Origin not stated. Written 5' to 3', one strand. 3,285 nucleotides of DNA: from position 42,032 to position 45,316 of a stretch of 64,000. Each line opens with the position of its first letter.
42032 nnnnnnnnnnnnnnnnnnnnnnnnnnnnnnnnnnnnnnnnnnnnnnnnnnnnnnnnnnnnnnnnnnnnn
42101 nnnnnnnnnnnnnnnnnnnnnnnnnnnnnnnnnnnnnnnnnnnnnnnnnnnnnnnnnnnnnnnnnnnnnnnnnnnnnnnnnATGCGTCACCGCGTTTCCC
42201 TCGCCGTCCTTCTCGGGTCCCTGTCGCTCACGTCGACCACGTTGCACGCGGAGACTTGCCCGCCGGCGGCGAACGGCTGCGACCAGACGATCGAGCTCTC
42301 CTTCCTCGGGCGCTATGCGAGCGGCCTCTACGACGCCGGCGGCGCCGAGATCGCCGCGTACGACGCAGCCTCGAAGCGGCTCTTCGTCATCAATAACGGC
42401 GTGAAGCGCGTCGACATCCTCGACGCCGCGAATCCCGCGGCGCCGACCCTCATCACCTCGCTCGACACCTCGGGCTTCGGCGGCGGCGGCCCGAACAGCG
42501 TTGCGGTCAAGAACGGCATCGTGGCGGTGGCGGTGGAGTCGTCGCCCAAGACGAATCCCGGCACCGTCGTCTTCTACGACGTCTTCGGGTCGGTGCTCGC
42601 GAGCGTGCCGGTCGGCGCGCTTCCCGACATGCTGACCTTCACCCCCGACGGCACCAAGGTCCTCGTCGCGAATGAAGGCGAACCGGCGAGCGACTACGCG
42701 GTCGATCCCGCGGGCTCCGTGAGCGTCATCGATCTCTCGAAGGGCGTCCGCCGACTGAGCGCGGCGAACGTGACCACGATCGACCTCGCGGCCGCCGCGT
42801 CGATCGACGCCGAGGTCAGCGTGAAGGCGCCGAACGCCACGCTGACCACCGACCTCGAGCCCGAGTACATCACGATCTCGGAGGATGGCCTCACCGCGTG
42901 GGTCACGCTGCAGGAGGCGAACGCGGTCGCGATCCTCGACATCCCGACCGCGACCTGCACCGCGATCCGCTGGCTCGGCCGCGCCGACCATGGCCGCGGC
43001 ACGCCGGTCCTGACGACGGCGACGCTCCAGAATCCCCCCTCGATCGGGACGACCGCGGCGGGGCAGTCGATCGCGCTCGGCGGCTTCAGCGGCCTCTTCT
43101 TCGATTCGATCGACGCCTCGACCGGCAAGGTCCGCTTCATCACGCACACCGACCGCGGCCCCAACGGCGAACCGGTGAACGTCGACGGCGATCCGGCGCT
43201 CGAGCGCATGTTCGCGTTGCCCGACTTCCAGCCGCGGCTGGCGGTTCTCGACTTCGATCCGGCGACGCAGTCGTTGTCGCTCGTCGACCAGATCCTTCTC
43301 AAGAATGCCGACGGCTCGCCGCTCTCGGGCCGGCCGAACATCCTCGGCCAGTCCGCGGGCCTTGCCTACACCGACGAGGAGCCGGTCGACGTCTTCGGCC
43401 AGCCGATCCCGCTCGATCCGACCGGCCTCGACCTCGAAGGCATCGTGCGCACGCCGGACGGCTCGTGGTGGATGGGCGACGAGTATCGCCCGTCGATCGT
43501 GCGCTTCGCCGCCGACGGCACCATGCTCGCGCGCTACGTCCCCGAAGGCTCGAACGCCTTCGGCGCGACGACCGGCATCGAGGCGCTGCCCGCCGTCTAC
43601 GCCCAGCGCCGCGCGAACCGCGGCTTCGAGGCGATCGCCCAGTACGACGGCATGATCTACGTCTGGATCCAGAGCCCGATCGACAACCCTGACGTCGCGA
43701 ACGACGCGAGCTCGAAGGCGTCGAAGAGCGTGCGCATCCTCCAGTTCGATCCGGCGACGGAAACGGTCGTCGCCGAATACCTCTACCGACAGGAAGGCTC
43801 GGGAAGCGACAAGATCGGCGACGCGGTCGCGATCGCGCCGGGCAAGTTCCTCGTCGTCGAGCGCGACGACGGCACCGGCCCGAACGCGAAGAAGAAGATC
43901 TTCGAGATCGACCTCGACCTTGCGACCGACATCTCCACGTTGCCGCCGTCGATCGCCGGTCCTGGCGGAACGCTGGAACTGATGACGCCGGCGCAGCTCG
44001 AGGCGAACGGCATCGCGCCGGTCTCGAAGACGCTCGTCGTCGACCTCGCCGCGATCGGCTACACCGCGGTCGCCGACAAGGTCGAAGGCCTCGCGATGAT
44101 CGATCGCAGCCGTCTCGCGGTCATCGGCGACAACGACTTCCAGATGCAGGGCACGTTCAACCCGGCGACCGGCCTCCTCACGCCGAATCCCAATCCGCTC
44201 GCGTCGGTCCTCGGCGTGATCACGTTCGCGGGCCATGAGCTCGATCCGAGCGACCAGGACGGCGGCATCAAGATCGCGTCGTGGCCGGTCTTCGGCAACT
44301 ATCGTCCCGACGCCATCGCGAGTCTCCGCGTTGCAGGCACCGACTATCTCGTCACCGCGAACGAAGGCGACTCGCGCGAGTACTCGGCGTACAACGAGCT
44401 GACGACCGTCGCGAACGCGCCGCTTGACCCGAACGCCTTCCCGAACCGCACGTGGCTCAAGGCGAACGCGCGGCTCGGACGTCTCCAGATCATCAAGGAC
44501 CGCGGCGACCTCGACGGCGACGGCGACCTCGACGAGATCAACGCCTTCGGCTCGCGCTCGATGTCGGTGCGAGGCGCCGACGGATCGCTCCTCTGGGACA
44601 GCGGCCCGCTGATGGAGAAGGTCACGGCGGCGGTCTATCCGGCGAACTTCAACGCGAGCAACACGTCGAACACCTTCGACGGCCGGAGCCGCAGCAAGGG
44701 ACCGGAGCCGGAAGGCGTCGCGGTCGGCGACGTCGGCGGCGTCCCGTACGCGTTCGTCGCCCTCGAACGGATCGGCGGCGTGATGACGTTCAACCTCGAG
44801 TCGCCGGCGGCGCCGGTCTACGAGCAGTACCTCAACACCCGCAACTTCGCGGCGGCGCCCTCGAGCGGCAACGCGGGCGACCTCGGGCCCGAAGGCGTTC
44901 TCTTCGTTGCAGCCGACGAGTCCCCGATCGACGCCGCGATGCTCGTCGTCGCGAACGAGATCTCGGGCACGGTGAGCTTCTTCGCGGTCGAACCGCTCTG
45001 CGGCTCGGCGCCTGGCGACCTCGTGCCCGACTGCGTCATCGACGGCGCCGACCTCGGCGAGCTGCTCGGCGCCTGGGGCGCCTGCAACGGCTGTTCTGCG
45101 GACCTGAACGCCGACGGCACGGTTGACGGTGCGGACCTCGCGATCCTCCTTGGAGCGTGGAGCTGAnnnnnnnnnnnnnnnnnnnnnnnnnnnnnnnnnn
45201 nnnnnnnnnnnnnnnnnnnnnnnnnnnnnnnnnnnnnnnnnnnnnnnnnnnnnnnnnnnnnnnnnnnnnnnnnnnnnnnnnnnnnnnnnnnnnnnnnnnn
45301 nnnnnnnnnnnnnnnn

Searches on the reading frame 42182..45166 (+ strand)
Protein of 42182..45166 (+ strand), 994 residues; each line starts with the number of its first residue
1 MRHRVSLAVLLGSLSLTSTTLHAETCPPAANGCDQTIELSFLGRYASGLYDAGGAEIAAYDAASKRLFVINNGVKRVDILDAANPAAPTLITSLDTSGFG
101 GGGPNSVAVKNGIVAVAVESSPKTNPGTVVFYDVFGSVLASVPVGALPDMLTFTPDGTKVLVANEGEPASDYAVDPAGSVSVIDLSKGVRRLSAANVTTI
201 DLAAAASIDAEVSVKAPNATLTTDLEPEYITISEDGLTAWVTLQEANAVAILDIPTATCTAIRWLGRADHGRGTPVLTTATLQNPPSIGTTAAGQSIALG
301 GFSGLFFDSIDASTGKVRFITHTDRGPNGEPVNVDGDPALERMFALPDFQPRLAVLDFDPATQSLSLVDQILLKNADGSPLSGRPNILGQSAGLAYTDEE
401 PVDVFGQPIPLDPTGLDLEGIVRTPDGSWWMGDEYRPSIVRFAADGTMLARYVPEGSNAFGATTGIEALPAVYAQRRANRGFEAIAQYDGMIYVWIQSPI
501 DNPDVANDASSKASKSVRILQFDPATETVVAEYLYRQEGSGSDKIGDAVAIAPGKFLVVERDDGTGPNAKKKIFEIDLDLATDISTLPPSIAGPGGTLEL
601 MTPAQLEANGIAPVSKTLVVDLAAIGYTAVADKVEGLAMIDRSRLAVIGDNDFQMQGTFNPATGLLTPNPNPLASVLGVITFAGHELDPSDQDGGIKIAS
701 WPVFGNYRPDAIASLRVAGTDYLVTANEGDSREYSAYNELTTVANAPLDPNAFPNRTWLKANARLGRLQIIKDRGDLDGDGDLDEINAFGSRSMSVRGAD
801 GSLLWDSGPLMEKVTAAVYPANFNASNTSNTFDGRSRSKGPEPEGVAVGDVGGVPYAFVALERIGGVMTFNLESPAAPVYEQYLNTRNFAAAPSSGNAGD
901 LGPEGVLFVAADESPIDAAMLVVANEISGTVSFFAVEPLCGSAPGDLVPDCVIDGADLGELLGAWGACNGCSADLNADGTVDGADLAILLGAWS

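Call 26: search_protein_families(library=pfam, proteins=[window:42182-45166:+], max_evalue=0.00001)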
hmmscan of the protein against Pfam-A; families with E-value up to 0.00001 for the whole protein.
window:42182-45166:+ (994 aa): 2 families
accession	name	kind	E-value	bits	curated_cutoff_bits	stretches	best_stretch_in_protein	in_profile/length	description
PF22494.2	choice_anch_I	-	1.7e-132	443.2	32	2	681-935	234-488/489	Choice-of-anchor I domain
PF13449.12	Phytase-like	-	7.8e-50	170.8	27.6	1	298-653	2-284/284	Esterase-like activity of phytase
